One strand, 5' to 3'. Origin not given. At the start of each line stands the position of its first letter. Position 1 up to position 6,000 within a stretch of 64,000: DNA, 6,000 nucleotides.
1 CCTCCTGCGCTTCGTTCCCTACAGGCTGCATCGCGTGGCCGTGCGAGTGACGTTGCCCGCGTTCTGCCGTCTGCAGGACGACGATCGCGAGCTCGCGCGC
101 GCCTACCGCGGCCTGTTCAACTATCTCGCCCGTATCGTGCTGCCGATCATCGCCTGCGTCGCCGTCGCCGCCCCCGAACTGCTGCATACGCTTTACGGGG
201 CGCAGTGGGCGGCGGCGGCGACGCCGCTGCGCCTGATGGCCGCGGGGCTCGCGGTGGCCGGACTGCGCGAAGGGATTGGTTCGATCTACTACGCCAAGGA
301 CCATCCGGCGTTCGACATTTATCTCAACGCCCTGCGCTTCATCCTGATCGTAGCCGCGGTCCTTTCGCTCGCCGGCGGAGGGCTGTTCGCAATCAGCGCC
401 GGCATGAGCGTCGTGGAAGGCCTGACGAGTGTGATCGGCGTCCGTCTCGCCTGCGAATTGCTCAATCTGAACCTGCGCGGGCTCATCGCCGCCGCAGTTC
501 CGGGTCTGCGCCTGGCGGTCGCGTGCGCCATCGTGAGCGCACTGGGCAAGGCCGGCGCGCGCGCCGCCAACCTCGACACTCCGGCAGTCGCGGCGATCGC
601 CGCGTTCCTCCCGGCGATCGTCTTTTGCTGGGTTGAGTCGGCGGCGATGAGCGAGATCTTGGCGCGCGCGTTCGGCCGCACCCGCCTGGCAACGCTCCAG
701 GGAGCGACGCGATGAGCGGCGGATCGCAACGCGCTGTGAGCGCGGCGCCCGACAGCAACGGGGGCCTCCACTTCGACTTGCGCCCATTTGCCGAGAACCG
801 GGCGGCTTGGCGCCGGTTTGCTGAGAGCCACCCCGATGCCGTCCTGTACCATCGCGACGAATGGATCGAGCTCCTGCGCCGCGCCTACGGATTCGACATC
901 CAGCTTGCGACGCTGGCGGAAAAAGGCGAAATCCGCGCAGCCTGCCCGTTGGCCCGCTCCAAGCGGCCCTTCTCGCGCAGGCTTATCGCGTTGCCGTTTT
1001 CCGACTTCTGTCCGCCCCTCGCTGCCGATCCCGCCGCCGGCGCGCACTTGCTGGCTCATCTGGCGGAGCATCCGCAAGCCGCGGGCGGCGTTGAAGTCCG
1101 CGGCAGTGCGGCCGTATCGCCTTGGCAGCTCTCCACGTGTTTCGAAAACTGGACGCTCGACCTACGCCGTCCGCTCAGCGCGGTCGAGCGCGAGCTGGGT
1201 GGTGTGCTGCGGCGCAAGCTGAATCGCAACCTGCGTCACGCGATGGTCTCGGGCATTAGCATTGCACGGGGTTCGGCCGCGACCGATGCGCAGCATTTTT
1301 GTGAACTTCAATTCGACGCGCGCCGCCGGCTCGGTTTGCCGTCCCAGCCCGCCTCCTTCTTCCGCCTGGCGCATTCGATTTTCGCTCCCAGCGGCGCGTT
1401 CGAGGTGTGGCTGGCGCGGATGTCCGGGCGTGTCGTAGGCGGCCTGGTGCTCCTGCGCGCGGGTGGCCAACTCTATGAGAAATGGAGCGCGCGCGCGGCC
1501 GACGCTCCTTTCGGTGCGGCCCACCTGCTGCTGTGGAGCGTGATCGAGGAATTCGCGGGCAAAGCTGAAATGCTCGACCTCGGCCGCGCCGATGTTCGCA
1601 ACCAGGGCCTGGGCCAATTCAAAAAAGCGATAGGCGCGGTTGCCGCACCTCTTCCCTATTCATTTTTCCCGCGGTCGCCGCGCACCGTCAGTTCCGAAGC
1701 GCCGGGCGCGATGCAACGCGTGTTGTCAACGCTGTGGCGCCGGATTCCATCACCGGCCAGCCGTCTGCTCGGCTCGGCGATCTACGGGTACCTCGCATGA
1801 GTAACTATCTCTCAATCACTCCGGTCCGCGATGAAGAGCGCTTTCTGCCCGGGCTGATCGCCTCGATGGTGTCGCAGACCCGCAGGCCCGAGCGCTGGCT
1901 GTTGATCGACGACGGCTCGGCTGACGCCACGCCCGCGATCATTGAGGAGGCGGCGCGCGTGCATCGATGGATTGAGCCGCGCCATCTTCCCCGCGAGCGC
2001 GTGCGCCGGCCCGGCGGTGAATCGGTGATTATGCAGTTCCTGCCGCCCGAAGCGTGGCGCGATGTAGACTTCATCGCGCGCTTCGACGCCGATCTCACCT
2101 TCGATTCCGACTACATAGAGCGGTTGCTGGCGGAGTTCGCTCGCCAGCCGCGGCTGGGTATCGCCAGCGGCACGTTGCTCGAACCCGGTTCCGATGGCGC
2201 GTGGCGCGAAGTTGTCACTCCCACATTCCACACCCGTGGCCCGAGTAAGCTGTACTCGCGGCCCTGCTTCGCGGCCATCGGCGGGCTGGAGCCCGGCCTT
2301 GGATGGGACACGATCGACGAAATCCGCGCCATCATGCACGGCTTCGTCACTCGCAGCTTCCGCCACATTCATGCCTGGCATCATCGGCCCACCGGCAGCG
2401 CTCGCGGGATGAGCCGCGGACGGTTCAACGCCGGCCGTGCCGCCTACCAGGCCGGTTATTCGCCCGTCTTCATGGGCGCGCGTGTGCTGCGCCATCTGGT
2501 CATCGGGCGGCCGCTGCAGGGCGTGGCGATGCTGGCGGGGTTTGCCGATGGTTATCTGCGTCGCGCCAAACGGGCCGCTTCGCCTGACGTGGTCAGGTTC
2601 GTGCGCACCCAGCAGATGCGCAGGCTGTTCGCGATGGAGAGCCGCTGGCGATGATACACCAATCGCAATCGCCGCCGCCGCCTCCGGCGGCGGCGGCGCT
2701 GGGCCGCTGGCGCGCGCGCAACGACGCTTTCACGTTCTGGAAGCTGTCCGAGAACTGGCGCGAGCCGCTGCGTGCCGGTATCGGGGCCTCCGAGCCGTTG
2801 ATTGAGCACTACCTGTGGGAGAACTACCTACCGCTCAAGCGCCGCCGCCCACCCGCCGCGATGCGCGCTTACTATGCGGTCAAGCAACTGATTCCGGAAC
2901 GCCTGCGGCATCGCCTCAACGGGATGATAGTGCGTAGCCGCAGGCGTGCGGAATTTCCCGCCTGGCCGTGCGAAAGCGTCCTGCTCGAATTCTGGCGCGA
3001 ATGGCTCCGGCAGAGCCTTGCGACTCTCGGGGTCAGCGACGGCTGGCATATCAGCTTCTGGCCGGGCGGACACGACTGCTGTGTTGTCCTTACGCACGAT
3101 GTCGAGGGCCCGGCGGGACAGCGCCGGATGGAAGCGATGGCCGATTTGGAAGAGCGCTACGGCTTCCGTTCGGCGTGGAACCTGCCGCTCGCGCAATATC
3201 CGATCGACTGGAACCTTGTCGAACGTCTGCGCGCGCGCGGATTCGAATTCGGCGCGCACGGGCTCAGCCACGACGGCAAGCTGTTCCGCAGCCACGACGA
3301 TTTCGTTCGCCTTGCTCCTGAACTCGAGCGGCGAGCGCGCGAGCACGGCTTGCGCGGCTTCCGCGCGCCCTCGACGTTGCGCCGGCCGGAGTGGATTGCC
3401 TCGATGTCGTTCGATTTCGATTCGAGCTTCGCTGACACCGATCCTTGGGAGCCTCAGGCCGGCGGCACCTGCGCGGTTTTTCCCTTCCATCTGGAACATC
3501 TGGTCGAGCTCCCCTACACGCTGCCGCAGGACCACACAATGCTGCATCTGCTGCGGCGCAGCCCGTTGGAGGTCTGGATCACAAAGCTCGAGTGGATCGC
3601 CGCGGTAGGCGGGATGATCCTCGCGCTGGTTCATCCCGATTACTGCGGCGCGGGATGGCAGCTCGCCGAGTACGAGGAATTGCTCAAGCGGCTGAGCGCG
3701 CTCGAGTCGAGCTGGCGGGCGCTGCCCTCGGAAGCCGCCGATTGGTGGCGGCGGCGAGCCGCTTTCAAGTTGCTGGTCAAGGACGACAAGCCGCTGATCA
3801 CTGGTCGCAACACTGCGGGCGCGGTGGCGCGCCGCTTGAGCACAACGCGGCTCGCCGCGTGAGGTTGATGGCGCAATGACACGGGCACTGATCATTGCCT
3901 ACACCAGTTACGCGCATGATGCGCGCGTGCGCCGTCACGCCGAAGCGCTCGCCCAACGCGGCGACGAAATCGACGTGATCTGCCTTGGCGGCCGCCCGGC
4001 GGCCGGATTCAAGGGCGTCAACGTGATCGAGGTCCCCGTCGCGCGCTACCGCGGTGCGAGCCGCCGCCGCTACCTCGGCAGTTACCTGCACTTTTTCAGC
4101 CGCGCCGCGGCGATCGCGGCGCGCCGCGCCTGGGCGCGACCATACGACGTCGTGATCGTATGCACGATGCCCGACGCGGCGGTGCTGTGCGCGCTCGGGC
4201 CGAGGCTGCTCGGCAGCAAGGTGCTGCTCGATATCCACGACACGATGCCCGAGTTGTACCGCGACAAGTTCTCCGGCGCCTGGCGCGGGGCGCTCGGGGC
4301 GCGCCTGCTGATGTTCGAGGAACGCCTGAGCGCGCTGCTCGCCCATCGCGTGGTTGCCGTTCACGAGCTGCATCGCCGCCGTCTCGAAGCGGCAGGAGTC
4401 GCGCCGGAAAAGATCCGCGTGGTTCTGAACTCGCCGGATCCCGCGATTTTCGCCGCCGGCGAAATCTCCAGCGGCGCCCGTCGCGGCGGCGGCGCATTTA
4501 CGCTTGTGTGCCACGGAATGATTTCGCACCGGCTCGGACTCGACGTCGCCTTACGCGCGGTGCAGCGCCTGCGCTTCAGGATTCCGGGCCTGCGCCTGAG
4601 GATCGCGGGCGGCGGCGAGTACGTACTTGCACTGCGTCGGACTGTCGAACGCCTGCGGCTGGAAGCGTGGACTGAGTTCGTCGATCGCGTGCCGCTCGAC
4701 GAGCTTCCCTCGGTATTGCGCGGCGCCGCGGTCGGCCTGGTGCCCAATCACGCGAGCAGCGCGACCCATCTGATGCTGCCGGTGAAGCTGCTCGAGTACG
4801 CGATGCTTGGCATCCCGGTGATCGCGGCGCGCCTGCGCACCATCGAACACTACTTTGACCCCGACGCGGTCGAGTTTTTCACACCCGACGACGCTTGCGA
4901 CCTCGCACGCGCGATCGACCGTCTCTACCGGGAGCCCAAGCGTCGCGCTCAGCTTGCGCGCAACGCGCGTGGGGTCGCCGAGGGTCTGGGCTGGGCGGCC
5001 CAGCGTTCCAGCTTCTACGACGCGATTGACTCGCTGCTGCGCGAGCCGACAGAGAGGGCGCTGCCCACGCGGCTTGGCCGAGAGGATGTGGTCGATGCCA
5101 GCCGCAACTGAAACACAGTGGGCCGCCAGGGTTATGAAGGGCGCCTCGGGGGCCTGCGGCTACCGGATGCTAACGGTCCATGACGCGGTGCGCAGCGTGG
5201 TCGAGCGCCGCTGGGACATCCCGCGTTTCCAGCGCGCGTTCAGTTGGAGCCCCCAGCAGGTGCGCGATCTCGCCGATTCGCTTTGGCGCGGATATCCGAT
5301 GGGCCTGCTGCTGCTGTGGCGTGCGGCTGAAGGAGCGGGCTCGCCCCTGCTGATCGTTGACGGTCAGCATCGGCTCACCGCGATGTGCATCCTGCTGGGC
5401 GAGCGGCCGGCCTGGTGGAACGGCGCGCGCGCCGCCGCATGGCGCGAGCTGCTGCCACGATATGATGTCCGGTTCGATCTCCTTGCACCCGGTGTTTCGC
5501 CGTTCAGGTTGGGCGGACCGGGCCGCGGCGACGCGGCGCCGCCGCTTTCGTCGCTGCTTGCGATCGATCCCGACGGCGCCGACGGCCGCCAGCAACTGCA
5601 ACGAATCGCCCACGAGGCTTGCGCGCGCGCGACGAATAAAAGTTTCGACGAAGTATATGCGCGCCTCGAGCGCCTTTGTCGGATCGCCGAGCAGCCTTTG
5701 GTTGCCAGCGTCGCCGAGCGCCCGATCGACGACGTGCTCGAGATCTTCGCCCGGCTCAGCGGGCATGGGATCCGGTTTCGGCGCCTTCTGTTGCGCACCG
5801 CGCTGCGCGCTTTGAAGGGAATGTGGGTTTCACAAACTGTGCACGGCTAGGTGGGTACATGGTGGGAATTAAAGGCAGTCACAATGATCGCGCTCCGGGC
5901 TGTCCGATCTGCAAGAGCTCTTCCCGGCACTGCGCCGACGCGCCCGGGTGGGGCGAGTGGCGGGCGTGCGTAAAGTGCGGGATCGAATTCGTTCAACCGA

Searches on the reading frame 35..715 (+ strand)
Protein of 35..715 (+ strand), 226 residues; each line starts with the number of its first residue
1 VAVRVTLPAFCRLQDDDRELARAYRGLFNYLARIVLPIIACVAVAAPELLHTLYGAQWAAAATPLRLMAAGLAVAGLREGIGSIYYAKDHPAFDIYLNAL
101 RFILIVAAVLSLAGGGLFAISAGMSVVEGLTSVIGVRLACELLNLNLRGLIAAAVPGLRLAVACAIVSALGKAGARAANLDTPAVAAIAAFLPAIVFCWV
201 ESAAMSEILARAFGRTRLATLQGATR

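Call 41: search_protein_families(library=ncbifam, proteins=[window:35-715:+], max_evalue=0.0001)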
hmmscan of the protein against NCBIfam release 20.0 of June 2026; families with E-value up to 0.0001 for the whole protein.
window:35-715:+ (226 aa): 3 families
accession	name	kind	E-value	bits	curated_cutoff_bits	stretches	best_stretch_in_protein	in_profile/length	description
NF007773.0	PRK10459.1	equivalog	1.3e-15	57.4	273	1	3-198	265-461/492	MOP flippase family protein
NF047674.1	TeichurnBiosyTuaB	equivalog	3.2e-09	36.4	580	1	3-194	266-459/469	teichuronic acid biosynthesis protein TuaB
NF058658.1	Oglyco_Wzx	exception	8.1e-06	25.1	720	1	3-209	266-472/478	O-glycosylation flippase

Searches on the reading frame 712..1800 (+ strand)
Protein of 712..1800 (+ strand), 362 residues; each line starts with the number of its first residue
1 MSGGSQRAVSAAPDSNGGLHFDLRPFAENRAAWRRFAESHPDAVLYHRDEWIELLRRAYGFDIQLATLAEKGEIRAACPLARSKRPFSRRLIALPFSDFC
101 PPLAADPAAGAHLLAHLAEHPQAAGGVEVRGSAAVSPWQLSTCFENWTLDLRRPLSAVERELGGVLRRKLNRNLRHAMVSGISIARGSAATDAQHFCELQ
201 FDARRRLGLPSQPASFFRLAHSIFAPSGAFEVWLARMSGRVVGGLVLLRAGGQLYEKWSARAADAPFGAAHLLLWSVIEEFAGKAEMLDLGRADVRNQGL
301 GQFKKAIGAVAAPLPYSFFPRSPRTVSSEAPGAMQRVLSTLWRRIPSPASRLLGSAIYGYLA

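Call 13: search_protein_families(library=pfam, proteins=[window:712-1800:+], max_evalue=0.001)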
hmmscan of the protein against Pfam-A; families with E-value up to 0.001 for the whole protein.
window:712-1800:+ (362 aa): 1 family
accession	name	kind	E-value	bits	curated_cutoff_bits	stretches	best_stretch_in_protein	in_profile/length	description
PF13480.13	Acetyltransf_6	-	2.4e-10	41.2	22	1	167-294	4-138/143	Acetyltransferase (GNAT) domain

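Call 41: search_protein_families(library=ncbifam, proteins=[window:712-1800:+], max_evalue=0.0001)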
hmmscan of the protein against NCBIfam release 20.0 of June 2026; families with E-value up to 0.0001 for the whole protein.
window:712-1800:+ (362 aa): 1 family
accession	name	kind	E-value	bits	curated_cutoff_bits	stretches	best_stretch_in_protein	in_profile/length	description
TIGR03019.1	pepcterm_femAB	equivalog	7.6e-26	90.9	260.35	1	31-358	1-326/330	FemAB family XrtA/PEP-CTERM system-associated protein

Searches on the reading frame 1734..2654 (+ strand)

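Call 13: search_protein_families(library=pfam, proteins=[window:1734-2654:+], max_evalue=0.001)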
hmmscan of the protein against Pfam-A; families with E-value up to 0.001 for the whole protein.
window:1734-2654:+ (306 aa): 1 family
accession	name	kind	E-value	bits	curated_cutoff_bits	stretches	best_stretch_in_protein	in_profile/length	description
PF00535.33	Glycos_transf_2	-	1.8e-12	48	23.3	1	28-160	3-128/168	Glycosyl transferase family 2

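Call 41: search_protein_families(library=ncbifam, proteins=[window:1734-2654:+], max_evalue=0.0001)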
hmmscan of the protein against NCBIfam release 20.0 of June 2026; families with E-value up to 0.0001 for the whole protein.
window:1734-2654:+ (306 aa): 0 families

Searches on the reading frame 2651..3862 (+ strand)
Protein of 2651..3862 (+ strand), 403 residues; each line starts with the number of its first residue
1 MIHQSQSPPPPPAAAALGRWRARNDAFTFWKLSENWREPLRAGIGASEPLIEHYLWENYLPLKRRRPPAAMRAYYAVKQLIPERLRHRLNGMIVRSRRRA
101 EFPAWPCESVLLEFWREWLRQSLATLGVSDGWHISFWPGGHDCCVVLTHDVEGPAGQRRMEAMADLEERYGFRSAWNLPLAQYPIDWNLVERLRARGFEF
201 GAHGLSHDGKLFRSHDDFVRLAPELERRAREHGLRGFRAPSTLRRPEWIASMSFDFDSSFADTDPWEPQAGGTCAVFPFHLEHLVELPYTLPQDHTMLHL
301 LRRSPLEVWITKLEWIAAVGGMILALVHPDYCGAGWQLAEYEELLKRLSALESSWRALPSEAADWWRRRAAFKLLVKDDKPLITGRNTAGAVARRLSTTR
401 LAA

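Call 13: search_protein_families(library=pfam, proteins=[window:2651-3862:+], max_evalue=0.001)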
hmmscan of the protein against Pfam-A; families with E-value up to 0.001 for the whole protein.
window:2651-3862:+ (403 aa): 0 families

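Call 21: search_protein_families(library=ncbifam, proteins=[window:2651-3862:+], max_evalue=0.001)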
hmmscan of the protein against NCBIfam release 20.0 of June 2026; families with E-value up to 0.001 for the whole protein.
window:2651-3862:+ (403 aa): 0 families

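Call 57: search_protein_families(library=pfam, proteins=[window:2651-3862:+], max_evalue=1)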
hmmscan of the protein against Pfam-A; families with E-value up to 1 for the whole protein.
window:2651-3862:+ (403 aa): 2 families
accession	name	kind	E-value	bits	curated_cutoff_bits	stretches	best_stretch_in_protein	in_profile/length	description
PF01522.26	Polysacc_deac_1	-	0.052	13.9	23.1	1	145-210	9-71/124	Polysaccharide deacetylase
PF10096.14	DUF2334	-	0.33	10.9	26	1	179-212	48-81/203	Uncharacterized protein conserved in bacteria (DUF2334)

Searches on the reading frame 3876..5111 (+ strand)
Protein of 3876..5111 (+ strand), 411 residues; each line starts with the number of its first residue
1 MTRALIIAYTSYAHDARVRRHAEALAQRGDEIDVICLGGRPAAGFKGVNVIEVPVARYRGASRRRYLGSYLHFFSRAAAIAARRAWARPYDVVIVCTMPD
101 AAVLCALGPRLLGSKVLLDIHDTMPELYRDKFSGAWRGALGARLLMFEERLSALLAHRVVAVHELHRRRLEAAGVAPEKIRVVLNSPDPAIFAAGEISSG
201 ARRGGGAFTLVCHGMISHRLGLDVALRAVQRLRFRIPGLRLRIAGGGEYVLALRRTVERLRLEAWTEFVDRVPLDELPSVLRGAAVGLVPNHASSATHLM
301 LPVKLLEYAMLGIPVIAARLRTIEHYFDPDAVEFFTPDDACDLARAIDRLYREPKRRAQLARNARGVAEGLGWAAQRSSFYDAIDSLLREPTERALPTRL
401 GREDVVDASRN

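Call 13: search_protein_families(library=pfam, proteins=[window:3876-5111:+], max_evalue=0.001)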
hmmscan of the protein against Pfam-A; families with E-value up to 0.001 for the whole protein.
window:3876-5111:+ (411 aa): 5 families
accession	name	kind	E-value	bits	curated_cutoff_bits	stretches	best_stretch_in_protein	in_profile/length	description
PF00534.26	Glycos_transf_1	-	8.5e-17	61.7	26.4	1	208-365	16-170/172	Glycosyl transferases group 1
PF13692.12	Glyco_trans_1_4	-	6e-16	59.4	27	1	208-352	2-141/142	Glycosyl transferases group 1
PF13439.12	Glyco_transf_4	-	4.1e-15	56.7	28.5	1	18-186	8-165/170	Glycosyltransferase Family 4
PF13579.12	Glyco_trans_4_4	-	1.1e-14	55.5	29.7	1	16-185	5-157/158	Glycosyl transferase 4-like domain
PF13524.12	Glyco_trans_1_2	-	3.2e-13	50.3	25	1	229-365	6-126/144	Glycosyl transferase-like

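Call 41: search_protein_families(library=ncbifam, proteins=[window:3876-5111:+], max_evalue=0.0001)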
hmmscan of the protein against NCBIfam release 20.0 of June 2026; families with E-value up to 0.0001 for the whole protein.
window:3876-5111:+ (411 aa): 9 families
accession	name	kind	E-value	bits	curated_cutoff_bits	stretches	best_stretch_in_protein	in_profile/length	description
TIGR04063.1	stp3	hypoth_equivalog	1.9e-13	50.1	442.05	1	156-381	158-389/397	TIGR04063 family PEP-CTERM/XrtA system glycosyltransferase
NF007640.0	PRK10307.1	subfamily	2.3e-11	43.3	276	1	64-369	85-388/411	WcaI family glycosyltransferase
TIGR04005.1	wcaL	equivalog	1.3e-10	40.7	537.6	1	160-345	179-362/406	colanic acid biosynthesis glycosyltransferase WcaL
TIGR03449.1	mycothiol_MshA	equivalog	2.5e-10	39.8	462.5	1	159-380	169-396/406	D-inositol-3-phosphate glycosyltransferase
NF041876.1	EPS_EpsE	equivalog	1.1e-08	34.8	400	1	82-366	106-374/389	exopolysaccharide biosynthesis GT4 family glycosyltransferase EpsE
NF038229.1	Glyco4_Geo_Pelo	equivalog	2.4e-08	33.4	400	1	156-367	110-315/338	GPMC system family 4 glycosyltransferase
TIGR04047.1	MSMEG_0565_glyc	hypoth_equivalog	4.2e-07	29.4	259.85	1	211-376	197-363/373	MSMEG_0565 family glycosyltransferase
NF047676.1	TeichurnBiosyTuaH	equivalog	6.5e-07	28.6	550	1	266-373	267-373/384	teichuronic acid biosynthesis protein TuaH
NF041010.1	glycosy_Agl16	equivalog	1.2e-06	27.6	575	1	156-374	134-338/352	glycosylation protein Agl16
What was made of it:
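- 35..8992 (+): Upstream exopolysaccharide biosynthesis genes: the 3' part of the Wzx flippase, a FemAB/GNAT-like protein, GT2, an unknown 403-aa protein, GT4, a GmrSD_N/DUF262 protein, a methyltransferase, an NDP-sugar dehydrogenase fragment and an unknown 465-aa protein. Pfam (call 13) and NCBIfam (call 41).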

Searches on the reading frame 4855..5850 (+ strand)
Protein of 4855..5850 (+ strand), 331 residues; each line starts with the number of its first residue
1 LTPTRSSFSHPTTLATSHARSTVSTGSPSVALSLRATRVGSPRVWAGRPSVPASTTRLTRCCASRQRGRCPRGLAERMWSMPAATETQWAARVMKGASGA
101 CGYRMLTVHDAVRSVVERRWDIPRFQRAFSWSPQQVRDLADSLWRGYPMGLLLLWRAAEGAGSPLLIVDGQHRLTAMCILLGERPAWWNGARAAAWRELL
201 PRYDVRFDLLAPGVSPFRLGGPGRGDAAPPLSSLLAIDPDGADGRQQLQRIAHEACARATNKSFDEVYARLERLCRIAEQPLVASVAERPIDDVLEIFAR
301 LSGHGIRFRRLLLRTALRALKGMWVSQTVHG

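Call 13: search_protein_families(library=pfam, proteins=[window:4855-5850:+], max_evalue=0.001)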
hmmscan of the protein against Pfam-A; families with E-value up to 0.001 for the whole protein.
window:4855-5850:+ (331 aa): 1 family
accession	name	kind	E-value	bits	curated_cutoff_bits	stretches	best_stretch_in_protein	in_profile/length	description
PF03235.19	GmrSD_N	-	4.5e-18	66.5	33.2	1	120-194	12-78/199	GmrSD restriction endonuclease, N-terminal domain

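Call 41: search_protein_families(library=ncbifam, proteins=[window:4855-5850:+], max_evalue=0.0001)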
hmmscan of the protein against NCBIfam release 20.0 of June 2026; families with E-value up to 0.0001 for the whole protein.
window:4855-5850:+ (331 aa): 0 families
